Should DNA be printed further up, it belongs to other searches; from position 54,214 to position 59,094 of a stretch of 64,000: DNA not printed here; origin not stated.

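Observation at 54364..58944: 61-haem secreted cytochrome with strictly modular architecture and enough conserved His for all-bis-His ligation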

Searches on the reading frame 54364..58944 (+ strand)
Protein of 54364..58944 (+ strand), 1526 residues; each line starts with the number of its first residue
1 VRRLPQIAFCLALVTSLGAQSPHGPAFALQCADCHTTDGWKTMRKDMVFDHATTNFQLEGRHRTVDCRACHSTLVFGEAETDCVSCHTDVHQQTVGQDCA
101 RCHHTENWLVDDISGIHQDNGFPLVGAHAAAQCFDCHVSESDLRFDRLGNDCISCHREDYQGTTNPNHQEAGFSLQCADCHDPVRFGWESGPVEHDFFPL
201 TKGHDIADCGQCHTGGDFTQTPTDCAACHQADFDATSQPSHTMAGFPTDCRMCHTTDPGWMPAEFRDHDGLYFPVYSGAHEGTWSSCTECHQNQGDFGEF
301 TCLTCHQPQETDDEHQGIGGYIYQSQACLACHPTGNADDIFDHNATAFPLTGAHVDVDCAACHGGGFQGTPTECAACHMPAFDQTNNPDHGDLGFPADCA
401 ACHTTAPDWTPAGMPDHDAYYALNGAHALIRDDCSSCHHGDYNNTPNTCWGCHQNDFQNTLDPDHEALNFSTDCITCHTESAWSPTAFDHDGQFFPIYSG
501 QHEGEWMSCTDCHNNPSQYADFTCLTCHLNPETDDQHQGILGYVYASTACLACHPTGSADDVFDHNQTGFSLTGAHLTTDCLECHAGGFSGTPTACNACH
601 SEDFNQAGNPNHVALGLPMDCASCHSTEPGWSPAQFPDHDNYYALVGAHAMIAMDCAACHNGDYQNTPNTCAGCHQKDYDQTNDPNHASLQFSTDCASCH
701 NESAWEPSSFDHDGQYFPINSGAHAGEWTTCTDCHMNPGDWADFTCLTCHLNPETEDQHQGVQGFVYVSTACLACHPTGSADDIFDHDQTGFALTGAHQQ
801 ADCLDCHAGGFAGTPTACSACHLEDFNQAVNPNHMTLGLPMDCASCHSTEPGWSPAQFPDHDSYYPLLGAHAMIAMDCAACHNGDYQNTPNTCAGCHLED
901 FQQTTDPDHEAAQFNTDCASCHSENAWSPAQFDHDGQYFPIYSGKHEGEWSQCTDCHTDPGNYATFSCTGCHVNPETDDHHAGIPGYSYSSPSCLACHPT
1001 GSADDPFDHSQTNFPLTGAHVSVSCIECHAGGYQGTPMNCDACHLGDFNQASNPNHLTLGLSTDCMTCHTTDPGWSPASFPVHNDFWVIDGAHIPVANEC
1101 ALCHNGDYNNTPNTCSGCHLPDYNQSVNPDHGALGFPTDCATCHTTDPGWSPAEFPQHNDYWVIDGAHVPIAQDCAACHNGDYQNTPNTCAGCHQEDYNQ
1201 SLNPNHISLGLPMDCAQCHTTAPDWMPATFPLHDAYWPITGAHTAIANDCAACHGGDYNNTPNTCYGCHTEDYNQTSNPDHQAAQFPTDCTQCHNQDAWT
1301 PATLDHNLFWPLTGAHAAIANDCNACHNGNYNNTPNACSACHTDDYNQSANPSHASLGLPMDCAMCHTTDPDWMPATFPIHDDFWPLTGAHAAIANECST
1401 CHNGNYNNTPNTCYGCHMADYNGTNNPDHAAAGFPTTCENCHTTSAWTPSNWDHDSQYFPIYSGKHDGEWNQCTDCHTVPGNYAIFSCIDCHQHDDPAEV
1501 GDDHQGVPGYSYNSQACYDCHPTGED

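Call 5: search_protein_families(library=pfam, proteins=[window:54364-58944:+], max_evalue=0.01)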
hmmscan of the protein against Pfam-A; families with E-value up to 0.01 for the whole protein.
window:54364-58944:+ (1526 aa): 5 families
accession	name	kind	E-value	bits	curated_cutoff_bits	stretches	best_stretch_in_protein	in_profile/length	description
PF14522.11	Cytochrome_C7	-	4.3e-56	187.1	24.8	5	173-230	12-67/67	Cytochrome c7 and related cytochrome c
PF14537.11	Cytochrom_c3_2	-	1.8e-37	128.1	25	7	448-528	8-78/79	Cytochrome c3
PF02085.21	Cytochrom_CIII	-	3.7e-34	117.5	22.9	0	721-780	25-86/101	Class III cytochrome C family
PF22113.1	Mtrc-MtrF_II-IV_dom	-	6.3e-29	101.2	30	2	130-294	6-166/176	Outer membrane cytochrome MtrC/MtrF-like, domains II/IV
PF13142.11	DUF3960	-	0.0077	16.8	22.9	0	1465-1495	5-37/89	Domain of unknown function (DUF3960)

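Call 6: search_protein_families(library=ncbifam, proteins=[window:54364-58944:+], max_evalue=0.01)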
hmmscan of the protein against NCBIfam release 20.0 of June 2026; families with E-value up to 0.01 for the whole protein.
window:54364-58944:+ (1526 aa): 3 families
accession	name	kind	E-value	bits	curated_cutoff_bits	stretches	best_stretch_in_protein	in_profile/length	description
TIGR03508.1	decahem_SO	subfamily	1.8e-10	40.7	192.2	1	30-292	4-249/258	DmsE family decaheme c-type cytochrome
NF045713.1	CxxCH_16_HmcA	equivalog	1.2e-06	27.5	400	0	433-480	474-523/541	sulfate respiration complex hexadecaheme cytochrome HmcA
TIGR04257.1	nanowire_3heme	domain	0.00084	19.5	40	1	168-230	17-75/75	c(7)-type cytochrome triheme domain-containing protein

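Call 8: find_homologous_proteins(query=window:54364-58941:+, max_evalue=1e-10)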
Query window:54364-58941:+ (1526 aa): 1902 proteins with E <= 1e-10 among 3678 candidates; the best 120 are listed.
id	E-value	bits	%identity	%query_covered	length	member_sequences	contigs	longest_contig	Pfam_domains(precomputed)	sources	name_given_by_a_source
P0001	0.0e+0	4393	48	94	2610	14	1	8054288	PF14537.12,PF02085.22,PF14522.12,PF22113.2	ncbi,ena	-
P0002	0.0e+0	4303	47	98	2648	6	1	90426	PF14537.12,PF20484.4,PF24591.2,PF02085.22,PF00684.26,PF14522.12,PF22113.2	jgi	jgi:hypothetical protein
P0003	0.0e+0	4133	53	98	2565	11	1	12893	PF14537.12,PF02085.22,PF14522.12,PF22113.2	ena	-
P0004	0.0e+0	4061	48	99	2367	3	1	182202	PF14537.12,PF02085.22,PF14522.12,PF22113.2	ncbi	-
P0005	0.0e+0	4033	53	99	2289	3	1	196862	PF14537.12,PF02085.22,PF14522.12,PF22113.2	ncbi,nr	ncbi:MAG: hypothetical protein KatS3mg029_0174 [Saprospiraceae bacterium]|nr:MAG: hypothetical prote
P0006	0.0e+0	3925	49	100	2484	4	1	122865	PF14537.12,PF02085.22,PF14522.12,PF22113.2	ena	-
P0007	0.0e+0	3901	48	98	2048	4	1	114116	PF14537.12,PF24591.2,PF02085.22,PF14522.12,PF22113.2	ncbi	-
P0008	0.0e+0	3733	49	98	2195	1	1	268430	PF24143.2,PF14537.12,PF24591.2,PF02085.22,PF14522.12,PF22113.2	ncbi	-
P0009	0.0e+0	3680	48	98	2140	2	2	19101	PF14537.12,PF02085.22,PF14522.12,PF22113.2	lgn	-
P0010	0.0e+0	3640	52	99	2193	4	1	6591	PF14537.12,PF14522.12,PF22113.2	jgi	jgi:hypothetical protein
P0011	0.0e+0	3631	100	97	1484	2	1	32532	PF14537.12,PF02085.22,PF14522.12,PF22113.2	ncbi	-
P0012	0.0e+0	3592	54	100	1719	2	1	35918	PF14537.12,PF02085.22,PF14522.12,PF22113.2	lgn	-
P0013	0.0e+0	3579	57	97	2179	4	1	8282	PF14537.12,PF02085.22,PF14522.12,PF22113.2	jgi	jgi:hypothetical protein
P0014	0.0e+0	3576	55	97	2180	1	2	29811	PF14537.12,PF02085.22,PF14522.12,PF22113.2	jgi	jgi:hypothetical protein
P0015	0.0e+0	3567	52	97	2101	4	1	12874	PF24143.2,PF14537.12,PF24591.2,PF02085.22,PF14522.12,PF22113.2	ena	-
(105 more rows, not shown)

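Call 19: find_encoding_contigs(protein=P0001, flank=10000, max_places=2)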
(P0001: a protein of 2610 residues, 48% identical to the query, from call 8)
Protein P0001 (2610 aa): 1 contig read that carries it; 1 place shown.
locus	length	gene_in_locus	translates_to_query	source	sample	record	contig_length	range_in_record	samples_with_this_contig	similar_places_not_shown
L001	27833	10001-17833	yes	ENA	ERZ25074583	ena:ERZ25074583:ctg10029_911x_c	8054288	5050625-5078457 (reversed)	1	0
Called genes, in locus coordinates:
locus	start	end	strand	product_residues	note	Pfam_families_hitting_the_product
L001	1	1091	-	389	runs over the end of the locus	PF14054:DUF4249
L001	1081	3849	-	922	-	PF13620:CarboxypepD_reg, PF13715:CarbopepD_reg_2, PF07715:Plug (faint), PF00593:TonB_dep_Rec_b-barrel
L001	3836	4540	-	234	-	-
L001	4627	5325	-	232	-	PF09601:DUF2459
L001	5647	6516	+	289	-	-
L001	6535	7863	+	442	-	PF03486:HI0933_like (faint), PF12838:Fer4_7 (faint), PF00037:Fer4 (faint), PF12797:Fer4_2 (faint), PF13237:Fer4_10, PF14697:Fer4_21, PF07992:Pyr_redox_2, PF13738:Pyr_redox_3, +4 more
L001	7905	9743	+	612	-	PF02085:Cytochrom_CIII (faint), PF14522:Cytochrome_C7 (faint), PF14537:Cytochrom_c3_2 (faint), PF22113:Mtrc-MtrF_II-IV_dom (faint)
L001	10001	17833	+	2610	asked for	PF02085:Cytochrom_CIII (faint), PF14522:Cytochrome_C7 (faint), PF14537:Cytochrom_c3_2 (faint), PF22113:Mtrc-MtrF_II-IV_dom (faint)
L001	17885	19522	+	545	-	-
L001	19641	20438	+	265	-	PF13457:GW (faint)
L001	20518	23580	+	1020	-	PF05140:ResB, PF01578:Cytochrom_C_asm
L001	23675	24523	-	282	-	PF13460:NAD_binding_10, PF05368:NmrA (weak)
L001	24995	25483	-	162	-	PF08592:Anthrone_oxy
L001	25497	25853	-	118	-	-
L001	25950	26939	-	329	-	PF12625:Arabinose_bd, PF12833:HTH_18, PF00165:HTH_AraC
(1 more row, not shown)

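Call 38: search_solved_structures(query=window:54364-58941:+, max_evalue=0.01, show_alignments=3)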
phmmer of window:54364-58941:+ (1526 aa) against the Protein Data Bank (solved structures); distinct sequences matched with E-value up to 0.01: 1.
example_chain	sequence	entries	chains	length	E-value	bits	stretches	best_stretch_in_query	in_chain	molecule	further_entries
3oue_A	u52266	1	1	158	3.5e-05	24.8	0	175-230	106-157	Cytochrome c family protein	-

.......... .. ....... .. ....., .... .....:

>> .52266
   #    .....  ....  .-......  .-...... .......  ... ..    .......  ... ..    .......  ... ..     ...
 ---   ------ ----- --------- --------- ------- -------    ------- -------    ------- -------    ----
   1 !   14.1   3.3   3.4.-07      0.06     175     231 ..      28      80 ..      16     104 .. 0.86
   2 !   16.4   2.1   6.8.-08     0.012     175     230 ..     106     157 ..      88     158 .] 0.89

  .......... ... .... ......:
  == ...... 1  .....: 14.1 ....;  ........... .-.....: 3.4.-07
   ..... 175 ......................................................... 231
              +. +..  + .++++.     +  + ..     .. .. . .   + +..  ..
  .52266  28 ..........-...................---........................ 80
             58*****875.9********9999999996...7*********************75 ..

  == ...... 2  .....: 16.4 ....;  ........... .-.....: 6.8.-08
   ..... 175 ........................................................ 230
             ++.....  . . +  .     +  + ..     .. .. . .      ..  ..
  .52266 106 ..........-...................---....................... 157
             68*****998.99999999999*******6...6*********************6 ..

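Call 61: find_encoding_contigs(protein=P0011, flank=10000, max_places=3)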
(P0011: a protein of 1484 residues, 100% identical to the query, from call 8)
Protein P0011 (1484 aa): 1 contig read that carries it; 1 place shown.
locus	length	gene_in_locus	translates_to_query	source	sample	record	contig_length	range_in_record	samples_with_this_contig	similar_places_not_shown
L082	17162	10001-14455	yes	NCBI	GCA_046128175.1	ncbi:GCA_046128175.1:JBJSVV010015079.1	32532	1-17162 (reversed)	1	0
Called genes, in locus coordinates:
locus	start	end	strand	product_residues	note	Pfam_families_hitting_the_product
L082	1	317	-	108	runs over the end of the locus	-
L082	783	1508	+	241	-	-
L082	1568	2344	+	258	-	PF05235:CHAD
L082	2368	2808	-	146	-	PF00903:Glyoxalase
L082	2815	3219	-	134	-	-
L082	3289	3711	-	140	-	-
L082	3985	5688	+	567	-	PF09699:Paired_CXXCH_1 (faint), PF13435:Cytochrome_C554 (faint), PF14522:Cytochrome_C7 (faint), PF13424:TPR_12 (faint), PF13432:TPR_16 (weak), PF00515:TPR_1 (weak), PF07719:TPR_2 (weak), PF13181:TPR_8 (weak), +2 more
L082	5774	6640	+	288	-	-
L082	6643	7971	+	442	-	PF12838:Fer4_7 (faint), PF03486:HI0933_like (faint), PF12797:Fer4_2 (faint), PF13237:Fer4_10, PF14697:Fer4_21, PF01134:GIDA (faint), PF07992:Pyr_redox_2, PF13738:Pyr_redox_3, +5 more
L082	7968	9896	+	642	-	PF02085:Cytochrom_CIII (faint), PF14522:Cytochrome_C7 (faint), PF14537:Cytochrom_c3_2 (faint), PF22113:Mtrc-MtrF_II-IV_dom (faint)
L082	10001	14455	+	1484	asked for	PF02085:Cytochrom_CIII (faint), PF14537:Cytochrom_c3_2 (faint), PF22113:Mtrc-MtrF_II-IV_dom (weak), PF14522:Cytochrome_C7 (weak)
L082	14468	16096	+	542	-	-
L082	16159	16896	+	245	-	-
